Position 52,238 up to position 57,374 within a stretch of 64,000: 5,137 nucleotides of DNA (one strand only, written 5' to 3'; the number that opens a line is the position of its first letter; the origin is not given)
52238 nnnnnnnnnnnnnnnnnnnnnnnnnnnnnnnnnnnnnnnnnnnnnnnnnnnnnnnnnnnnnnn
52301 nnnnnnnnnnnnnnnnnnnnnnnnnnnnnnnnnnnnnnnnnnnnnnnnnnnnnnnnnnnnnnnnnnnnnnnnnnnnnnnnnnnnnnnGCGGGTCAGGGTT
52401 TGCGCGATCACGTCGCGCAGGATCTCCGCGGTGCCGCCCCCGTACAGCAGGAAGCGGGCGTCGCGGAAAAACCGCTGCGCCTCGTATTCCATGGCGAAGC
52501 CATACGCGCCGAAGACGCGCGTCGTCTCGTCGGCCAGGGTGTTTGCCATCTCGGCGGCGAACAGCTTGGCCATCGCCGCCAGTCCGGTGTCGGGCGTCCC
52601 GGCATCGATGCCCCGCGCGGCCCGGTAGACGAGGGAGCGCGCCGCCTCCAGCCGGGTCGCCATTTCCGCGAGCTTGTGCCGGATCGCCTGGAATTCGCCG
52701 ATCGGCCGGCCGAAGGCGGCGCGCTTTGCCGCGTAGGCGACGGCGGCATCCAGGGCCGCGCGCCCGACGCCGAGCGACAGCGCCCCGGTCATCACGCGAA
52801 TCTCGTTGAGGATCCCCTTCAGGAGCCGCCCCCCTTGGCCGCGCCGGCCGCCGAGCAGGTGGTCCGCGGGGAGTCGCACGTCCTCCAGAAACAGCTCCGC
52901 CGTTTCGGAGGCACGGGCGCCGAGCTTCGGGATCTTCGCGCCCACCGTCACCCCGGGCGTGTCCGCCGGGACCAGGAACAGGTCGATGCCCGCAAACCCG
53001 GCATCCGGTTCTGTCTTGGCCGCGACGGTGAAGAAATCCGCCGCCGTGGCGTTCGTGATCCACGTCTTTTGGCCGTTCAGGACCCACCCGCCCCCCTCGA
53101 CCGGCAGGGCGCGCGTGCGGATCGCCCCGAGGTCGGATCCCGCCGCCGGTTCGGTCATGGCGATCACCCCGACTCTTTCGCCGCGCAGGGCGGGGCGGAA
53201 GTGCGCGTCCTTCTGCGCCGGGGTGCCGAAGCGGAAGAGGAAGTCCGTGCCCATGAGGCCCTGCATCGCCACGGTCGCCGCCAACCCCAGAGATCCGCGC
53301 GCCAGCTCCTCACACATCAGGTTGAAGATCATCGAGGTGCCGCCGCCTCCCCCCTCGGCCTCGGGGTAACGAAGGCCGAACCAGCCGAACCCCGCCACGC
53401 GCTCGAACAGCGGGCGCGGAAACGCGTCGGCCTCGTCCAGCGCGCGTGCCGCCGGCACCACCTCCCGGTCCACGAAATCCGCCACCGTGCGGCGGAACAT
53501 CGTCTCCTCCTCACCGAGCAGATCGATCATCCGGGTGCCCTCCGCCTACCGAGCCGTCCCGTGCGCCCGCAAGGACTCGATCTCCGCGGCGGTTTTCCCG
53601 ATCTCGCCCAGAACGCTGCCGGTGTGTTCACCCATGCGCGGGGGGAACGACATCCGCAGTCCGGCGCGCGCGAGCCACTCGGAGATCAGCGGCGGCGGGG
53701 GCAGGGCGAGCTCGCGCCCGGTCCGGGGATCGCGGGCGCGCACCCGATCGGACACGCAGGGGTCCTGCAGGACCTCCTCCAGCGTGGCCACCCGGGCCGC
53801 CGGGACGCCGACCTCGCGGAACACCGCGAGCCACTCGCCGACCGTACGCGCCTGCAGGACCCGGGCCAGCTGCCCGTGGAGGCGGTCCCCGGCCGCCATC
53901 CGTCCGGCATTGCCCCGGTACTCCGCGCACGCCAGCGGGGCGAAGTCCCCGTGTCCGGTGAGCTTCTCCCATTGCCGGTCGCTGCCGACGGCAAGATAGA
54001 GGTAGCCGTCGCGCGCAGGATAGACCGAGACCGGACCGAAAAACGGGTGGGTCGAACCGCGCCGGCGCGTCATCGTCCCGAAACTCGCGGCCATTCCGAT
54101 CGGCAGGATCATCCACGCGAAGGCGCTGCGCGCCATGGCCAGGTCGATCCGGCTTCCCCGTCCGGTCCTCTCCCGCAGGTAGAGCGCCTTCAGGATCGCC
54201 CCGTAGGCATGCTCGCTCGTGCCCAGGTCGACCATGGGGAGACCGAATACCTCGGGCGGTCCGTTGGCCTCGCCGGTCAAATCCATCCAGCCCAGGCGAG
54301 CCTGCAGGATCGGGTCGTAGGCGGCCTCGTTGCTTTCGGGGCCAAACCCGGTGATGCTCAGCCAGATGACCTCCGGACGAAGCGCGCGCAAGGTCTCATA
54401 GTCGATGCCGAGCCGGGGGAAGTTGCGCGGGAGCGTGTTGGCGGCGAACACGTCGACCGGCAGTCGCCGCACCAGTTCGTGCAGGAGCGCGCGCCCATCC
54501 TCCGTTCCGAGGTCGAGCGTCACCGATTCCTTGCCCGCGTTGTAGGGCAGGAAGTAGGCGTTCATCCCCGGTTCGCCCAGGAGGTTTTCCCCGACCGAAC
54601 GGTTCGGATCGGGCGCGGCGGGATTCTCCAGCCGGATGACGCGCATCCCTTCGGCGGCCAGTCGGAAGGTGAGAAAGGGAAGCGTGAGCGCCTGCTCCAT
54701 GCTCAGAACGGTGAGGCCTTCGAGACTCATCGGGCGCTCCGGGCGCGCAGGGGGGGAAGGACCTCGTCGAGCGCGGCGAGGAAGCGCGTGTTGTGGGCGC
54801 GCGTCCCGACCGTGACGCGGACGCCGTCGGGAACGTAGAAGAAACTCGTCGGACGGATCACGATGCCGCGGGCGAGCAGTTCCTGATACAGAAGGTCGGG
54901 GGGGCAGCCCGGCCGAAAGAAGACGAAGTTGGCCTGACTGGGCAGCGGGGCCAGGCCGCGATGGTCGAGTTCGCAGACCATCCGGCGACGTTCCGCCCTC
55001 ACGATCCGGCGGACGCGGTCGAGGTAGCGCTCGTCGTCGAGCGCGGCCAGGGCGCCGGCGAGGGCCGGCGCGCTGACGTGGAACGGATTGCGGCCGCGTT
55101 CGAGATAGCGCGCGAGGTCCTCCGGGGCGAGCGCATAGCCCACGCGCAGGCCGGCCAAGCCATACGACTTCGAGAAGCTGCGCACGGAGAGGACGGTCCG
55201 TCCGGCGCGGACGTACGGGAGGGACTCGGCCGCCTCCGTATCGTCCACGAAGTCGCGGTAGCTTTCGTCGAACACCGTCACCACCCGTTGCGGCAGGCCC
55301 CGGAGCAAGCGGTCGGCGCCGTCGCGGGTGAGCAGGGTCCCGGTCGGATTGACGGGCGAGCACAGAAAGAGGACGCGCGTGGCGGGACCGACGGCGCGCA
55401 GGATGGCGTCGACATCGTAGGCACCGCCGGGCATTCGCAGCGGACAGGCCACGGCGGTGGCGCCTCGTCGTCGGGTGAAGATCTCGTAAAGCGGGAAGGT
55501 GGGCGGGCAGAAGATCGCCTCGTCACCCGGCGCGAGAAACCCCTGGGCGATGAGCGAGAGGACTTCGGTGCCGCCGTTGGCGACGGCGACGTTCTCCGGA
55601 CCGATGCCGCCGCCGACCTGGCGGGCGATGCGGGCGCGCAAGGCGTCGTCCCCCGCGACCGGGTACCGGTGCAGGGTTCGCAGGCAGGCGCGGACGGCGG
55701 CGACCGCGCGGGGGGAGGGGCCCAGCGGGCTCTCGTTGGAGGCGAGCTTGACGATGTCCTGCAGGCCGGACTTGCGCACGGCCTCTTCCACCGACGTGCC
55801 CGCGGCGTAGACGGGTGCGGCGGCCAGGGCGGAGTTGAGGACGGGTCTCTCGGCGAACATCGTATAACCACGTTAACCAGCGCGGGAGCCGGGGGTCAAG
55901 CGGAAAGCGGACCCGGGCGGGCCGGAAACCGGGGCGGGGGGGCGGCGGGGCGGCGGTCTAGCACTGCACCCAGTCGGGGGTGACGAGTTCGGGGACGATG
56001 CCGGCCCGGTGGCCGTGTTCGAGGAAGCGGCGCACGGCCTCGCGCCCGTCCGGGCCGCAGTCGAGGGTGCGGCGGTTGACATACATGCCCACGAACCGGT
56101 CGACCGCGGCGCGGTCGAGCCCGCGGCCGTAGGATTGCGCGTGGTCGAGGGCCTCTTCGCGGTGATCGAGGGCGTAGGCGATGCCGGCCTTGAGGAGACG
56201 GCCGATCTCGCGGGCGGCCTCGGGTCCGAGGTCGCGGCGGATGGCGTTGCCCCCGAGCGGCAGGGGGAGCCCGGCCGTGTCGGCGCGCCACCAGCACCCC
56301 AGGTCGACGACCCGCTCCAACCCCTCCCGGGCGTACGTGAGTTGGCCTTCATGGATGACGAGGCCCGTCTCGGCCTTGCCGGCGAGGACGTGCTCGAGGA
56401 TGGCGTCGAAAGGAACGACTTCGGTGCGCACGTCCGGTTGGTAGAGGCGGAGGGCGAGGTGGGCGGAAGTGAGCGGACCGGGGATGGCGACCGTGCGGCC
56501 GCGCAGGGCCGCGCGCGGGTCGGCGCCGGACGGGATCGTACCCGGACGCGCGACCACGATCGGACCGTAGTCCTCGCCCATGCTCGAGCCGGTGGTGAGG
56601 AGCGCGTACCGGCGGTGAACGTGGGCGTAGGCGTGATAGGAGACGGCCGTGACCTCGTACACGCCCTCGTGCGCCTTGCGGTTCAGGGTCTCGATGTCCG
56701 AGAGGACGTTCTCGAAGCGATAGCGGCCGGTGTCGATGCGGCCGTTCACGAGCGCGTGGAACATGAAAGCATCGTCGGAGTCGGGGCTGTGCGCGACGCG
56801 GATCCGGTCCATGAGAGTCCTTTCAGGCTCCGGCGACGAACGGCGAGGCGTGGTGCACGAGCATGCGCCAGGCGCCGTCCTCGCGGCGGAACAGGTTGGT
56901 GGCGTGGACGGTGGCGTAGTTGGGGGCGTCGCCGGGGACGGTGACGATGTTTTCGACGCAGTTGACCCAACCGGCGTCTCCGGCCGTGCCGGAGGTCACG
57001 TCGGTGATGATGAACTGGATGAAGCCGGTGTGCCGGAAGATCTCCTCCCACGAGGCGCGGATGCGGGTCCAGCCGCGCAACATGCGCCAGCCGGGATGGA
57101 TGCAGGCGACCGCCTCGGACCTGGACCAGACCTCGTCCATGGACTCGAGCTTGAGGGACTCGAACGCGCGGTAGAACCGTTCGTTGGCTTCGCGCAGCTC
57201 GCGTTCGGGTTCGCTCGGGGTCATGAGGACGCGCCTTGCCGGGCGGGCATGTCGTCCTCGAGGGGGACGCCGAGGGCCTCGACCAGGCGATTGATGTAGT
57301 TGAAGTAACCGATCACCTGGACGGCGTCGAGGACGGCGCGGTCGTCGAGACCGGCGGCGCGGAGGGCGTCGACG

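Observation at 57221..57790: AhpD-like gene with in-frame TGA at the CxxC position: candidate selenoprotein with possible SECIS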

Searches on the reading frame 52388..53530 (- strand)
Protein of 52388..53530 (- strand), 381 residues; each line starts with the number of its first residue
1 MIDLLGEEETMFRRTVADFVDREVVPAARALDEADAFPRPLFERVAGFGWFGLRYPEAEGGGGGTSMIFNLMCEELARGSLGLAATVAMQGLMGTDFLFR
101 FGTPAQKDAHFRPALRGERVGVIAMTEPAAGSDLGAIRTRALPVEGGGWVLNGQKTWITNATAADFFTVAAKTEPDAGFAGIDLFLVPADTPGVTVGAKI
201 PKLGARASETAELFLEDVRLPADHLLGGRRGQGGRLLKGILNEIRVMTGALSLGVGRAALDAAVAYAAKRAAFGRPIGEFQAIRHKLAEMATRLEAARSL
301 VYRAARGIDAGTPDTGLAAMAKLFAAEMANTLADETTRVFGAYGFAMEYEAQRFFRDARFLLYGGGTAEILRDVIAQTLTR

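Call 35: search_protein_families(library=ncbifam, proteins=[window:52388-53530:-], max_evalue=0.00001)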
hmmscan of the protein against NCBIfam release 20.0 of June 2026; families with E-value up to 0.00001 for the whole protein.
window:52388-53530:- (381 aa): 22 families
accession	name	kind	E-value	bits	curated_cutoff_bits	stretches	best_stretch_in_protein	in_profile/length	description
NF042972.1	AcrlCoAredClosAcrC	equivalog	2e-86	290.1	640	1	5-379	5-376/378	acryloyl-CoA reductase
NF045552.1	GlutCoADH_Des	equivalog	1.2e-76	258.5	470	1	5-377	5-377/387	glutaryl-CoA dehydrogenase Acd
NF042439.1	SulpropCoADesulf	equivalog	1.1e-69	235.1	600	1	16-379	4-370/379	3-sulfinopropanoyl-CoA desulfinase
NF058590.1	AcCoDHFadEBacil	equivalog_domain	9.5e-68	229.1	600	1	6-380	22-411/586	acyl-CoA dehydrogenase FadE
NF043006.1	CyhCrbnylCoADH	equivalog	1.5e-67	228.2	650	1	7-378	6-374/380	cyclohexane-1-carbonyl-CoA dehydrogenase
NF045652.1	ProlPCPDhRedW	equivalog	9.7e-66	222.1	650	1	10-379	5-373/376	L-prolyl-[peptidyl-carrier protein] dehydrogenase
NF053553.1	prodigi_MBC_PigA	equivalog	8.6e-58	196.3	500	1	16-379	16-379/381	prodigiosin MBC biosynthesis dehydrogenase PigA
NF008997.0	PRK12341.1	equivalog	1.1e-57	195.8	537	1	6-375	6-372/382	acyl-CoA dehydrogenase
TIGR03207.1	cyc_hxne_CoA_dh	equivalog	5.2e-57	193.3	575.35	1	9-377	5-369/372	cyclohexanecarboxyl-CoA dehydrogenase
NF002885.1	PRK03354.1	equivalog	3e-47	161.5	540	1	7-371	7-365/378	crotonobetainyl-CoA dehydrogenase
NF052270.1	Staph_DH_FadE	equivalog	8.4e-37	126.8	600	1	10-380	26-394/400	acyl-CoA dehydrogenase FadE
NF049984.1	Rv1679_FadE16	equivalog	3.4e-34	118.7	600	1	27-380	15-366/371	Rv1679 family acyl-CoA dehydrogenase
TIGR03203.1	pimD_small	equivalog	9.8e-32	110.5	652.7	1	32-357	33-354/378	pimeloyl-CoA dehydrogenase small subunit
NF007000.1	PRK09463.1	subfamily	2.3e-31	108.9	600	1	34-344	71-397/726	acyl-CoA dehydrogenase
NF009586.0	PRK13026.1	subfamily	5.5e-29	101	608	1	18-339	84-427/777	acyl-CoA dehydrogenase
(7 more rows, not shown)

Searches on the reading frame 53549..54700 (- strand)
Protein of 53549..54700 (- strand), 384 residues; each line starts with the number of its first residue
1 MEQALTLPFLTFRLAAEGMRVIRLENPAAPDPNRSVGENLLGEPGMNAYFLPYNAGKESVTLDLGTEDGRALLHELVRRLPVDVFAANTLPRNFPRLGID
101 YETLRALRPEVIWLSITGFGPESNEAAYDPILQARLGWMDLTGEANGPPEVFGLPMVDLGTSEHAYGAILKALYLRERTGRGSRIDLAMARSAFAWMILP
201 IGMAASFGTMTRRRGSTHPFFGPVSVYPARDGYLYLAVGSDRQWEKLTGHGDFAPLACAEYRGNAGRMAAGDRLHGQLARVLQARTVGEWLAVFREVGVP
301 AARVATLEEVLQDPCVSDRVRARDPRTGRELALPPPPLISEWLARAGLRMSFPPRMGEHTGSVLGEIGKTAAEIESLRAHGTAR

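Call 62: search_protein_families(library=pfam, proteins=[window:53549-54700:-], max_evalue=0.0001)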
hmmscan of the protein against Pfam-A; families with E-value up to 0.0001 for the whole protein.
window:53549-54700:- (384 aa): 1 family
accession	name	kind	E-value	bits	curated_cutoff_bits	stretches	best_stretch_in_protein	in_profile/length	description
PF02515.22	CoA_transf_3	-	1.9e-76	258.1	23.3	1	3-360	11-366/366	CoA-transferase family III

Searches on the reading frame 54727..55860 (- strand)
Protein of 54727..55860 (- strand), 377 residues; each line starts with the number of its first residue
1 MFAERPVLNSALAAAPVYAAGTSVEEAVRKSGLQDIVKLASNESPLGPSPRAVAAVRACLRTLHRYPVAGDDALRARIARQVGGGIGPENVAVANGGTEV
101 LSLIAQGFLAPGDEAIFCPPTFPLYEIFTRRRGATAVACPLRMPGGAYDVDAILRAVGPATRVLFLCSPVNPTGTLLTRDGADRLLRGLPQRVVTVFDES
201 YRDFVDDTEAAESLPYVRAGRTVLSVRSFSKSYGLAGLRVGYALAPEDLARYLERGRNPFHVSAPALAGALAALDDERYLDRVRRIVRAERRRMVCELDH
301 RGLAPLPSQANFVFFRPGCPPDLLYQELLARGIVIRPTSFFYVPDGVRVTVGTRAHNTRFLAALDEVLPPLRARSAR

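Call 35: search_protein_families(library=ncbifam, proteins=[window:54730-55860:-], max_evalue=0.00001)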
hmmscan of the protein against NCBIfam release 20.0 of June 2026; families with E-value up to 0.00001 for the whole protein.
window:54730-55860:- (377 aa): 58 families (the best 25 are shown)
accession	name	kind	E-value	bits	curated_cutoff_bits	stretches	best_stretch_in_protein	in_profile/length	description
TIGR01141.1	hisC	equivalog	3.6e-85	285.9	276.55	1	17-367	9-349/349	histidinol-phosphate transaminase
NF002878.0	PRK03321.1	subfamily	4.9e-80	268.9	374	1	8-367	5-348/352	histidinol-phosphate transaminase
NF003496.0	PRK05166.1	equivalog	8.5e-75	251.8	540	1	12-368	14-370/373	histidinol-phosphate transaminase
NF006580.0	PRK09105.1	subfamily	4.1e-55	187.2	444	1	25-368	37-371/375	pyridoxal phosphate-dependent aminotransferase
TIGR01140.1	L_thr_O3P_dcar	equivalog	1e-54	185.9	290.55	1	25-364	6-330/331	threonine-phosphate decarboxylase CobD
NF002877.0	PRK03317.1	equivalog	1.1e-53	182.4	409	1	36-368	33-367/374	histidinol-phosphate transaminase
NF006014.0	PRK08153.1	equivalog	1.1e-48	166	510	1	26-369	25-365/370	pyridoxal phosphate-dependent aminotransferase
NF051461.1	pyoverd_PtaA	equivalog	5.4e-47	160.2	500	1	12-364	13-356/359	pyoverdine biosynthesis transaminase PtaA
NF002726.0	PRK02610.1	equivalog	2.6e-42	145.1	391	1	33-368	27-369/374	histidinol-phosphate transaminase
NF041364.1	GntC_guanitoxin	equivalog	1.3e-39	136.2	415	1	62-355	30-343/356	guanitoxin biosynthesis PLP-dependent (S)-gamma-hydroxy-L-arginine cyclodehydratase GntC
NF005915.1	PRK07908.1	equivalog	3.8e-33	115.3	360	1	36-364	14-331/332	Rv2231c family histidinol phosphate aminotransferase CobC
NF053748.1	bifunc_CobBC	exception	8.8e-30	103.7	950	1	35-363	481-795/797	bifunctional hydrogenobyrinic acid a,c-diamide synthase/histidinol phosphate aminotransferase CobBC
NF004770.0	PRK06108.1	subfamily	2.8e-29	102.1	422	1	69-302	73-318/396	pyridoxal phosphate-dependent aminotransferase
NF004870.0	PRK06225.1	equivalog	2.2e-28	99.1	351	1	33-339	27-341/380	pyridoxal phosphate-dependent aminotransferase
TIGR03947.1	viomycin_VioD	equivalog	4.5e-26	91.6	390.9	1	69-352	51-342/359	capreomycidine synthase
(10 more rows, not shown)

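Call 47: find_encoding_contigs(protein=window:54727-55860:-, flank=2000, max_places=3)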
Protein window:54727-55860:- (377 aa): no gene with exactly this product is on record in the collection.

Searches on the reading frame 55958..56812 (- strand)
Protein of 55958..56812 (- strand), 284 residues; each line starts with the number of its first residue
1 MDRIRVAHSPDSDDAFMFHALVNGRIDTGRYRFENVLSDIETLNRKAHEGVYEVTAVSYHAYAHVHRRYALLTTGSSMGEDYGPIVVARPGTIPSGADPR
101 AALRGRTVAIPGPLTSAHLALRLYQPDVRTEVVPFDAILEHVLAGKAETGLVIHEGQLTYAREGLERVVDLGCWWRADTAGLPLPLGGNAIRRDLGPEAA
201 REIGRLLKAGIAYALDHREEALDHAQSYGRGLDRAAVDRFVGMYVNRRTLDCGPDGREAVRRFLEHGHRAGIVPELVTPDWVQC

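Call 35: search_protein_families(library=ncbifam, proteins=[window:55961-56812:-], max_evalue=0.00001)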
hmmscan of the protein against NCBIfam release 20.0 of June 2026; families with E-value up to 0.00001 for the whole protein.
window:55961-56812:- (284 aa): 0 families

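Call 36: search_protein_families(library=pfam, proteins=[window:55961-56812:-], max_evalue=0.0001)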
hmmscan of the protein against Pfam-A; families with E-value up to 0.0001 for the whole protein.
window:55961-56812:- (284 aa): 1 family
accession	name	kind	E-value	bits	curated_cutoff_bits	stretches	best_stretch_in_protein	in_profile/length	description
PF02621.19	VitK2_biosynth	-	1.8e-67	227.9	26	1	4-267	1-250/252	Menaquinone biosynthesis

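Call 49: find_encoding_contigs(protein=window:55958-56812:-, flank=2000, max_places=3)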
Protein window:55958-56812:- (284 aa): 2 contigs read that carry it; 2 places shown.
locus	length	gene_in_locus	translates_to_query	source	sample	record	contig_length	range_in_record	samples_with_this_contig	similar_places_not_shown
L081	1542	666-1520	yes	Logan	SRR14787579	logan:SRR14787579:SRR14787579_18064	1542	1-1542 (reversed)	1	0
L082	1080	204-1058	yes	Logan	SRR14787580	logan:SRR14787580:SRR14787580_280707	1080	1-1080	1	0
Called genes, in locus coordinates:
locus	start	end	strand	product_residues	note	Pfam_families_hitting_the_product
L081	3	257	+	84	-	?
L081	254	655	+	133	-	PF13474:SnoaL_3, PF14534:DUF4440 (weak), PF12680:SnoaL_2 (weak)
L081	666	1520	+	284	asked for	PF02621:VitK2_biosynth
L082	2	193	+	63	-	?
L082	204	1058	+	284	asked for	PF02621:VitK2_biosynth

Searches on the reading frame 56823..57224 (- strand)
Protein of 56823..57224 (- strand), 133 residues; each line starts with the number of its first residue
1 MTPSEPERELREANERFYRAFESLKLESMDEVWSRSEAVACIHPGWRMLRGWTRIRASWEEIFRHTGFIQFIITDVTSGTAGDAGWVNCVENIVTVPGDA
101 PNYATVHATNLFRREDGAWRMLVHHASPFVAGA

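Call 35: search_protein_families(library=ncbifam, proteins=[window:56826-57224:-], max_evalue=0.00001)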
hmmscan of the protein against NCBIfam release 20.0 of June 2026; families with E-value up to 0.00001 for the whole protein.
window:56826-57224:- (133 aa): 0 families

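Call 36: search_protein_families(library=pfam, proteins=[window:56826-57224:-], max_evalue=0.0001)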
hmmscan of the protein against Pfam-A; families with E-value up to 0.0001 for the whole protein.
window:56826-57224:- (133 aa): 3 families
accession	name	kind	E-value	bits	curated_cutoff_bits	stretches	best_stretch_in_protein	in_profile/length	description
PF13474.12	SnoaL_3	-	3.2e-27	95.7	22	1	11-129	2-119/121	SnoaL-like domain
PF14534.12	DUF4440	-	1.2e-05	26.1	25.2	1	10-121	1-107/107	Domain of unknown function (DUF4440)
PF12680.13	SnoaL_2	-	2e-05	25.6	27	1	15-119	2-99/102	SnoaL-like domain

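Call 48: find_encoding_contigs(protein=window:56823-57224:-, flank=2000, max_places=3)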
Protein window:56823-57224:- (133 aa): 1 contig read that carries it; 1 place shown.
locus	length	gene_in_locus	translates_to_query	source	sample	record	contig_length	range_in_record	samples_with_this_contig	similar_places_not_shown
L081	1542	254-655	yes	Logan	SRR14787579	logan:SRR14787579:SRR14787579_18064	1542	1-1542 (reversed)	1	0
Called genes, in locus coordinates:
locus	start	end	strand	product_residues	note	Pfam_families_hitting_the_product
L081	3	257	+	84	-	?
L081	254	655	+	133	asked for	PF13474:SnoaL_3, PF14534:DUF4440 (weak), PF12680:SnoaL_2 (weak)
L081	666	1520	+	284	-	PF02621:VitK2_biosynth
